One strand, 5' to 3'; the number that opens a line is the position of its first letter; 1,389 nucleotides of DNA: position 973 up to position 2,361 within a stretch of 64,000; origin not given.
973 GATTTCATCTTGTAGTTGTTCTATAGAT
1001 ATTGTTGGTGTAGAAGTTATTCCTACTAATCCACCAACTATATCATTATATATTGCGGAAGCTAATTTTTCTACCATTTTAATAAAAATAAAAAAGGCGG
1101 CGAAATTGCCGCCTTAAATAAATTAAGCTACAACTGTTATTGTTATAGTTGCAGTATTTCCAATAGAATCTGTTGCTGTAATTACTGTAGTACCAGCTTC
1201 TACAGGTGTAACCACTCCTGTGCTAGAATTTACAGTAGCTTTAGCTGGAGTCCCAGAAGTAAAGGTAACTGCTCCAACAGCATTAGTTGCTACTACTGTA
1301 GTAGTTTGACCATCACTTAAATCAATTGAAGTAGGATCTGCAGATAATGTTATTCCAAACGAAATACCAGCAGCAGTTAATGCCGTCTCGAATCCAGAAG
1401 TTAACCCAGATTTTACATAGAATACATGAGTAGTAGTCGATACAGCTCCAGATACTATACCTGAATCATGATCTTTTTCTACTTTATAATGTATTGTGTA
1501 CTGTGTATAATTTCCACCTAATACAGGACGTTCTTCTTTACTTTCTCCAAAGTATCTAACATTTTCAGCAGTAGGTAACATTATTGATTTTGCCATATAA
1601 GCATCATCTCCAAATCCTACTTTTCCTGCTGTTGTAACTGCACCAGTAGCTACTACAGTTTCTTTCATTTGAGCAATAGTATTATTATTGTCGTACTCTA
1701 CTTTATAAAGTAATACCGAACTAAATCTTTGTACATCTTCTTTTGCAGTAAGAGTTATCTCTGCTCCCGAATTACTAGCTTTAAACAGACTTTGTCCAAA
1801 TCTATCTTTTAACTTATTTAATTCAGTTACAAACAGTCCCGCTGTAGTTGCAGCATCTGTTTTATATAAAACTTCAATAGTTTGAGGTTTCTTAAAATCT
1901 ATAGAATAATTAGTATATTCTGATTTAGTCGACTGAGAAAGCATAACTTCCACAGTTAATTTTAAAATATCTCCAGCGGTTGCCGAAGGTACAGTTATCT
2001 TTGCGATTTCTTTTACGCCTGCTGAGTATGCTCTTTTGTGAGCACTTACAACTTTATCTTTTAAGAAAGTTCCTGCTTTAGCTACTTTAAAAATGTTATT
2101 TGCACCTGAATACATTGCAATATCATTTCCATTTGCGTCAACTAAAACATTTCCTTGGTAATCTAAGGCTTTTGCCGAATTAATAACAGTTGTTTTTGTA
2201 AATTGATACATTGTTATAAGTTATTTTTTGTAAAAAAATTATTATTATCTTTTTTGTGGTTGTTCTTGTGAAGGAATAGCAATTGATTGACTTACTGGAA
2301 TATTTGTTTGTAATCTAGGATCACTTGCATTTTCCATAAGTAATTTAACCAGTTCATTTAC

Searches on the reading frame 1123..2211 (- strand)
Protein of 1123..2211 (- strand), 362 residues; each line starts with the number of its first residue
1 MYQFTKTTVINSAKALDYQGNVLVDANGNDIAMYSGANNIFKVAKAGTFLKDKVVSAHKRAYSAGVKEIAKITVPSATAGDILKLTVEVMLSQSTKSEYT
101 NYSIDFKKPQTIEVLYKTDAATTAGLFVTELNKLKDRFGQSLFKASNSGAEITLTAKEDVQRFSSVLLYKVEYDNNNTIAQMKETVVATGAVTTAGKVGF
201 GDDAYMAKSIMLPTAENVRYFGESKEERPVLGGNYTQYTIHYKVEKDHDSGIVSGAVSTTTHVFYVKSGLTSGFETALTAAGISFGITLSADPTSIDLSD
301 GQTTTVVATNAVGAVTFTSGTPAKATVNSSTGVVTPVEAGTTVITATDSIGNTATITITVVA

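Call 23: search_protein_families(library=phrogs, proteins=[window:1126-2211:-])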
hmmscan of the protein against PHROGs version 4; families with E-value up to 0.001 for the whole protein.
seq(362 aa): 2 families
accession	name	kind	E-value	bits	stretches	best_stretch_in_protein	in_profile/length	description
phrog_215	-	head and packaging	3.8e-07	30.6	1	290-361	227-304/491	structural protein with Ig domain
phrog_341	-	tail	0.00033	21.8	1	286-360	69-147/154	major tail protein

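Call 48: find_encoding_contigs(protein=window:1123-2211:-, flank=10000, max_places=4)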
Protein window:1123-2211:- (362 aa): 1 contig read that carries it; 1 place shown.
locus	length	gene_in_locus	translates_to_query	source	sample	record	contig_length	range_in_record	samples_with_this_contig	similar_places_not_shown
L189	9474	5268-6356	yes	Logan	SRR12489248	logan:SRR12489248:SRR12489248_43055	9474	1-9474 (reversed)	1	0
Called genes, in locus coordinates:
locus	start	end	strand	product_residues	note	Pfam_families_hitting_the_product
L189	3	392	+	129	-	?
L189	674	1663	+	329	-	-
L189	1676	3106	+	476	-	PF23898:Crass_capsid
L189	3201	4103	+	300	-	-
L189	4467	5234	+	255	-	-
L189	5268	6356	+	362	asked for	-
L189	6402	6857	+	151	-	-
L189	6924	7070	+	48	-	-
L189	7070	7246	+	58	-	-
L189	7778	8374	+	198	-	-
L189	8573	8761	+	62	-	-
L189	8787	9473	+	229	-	?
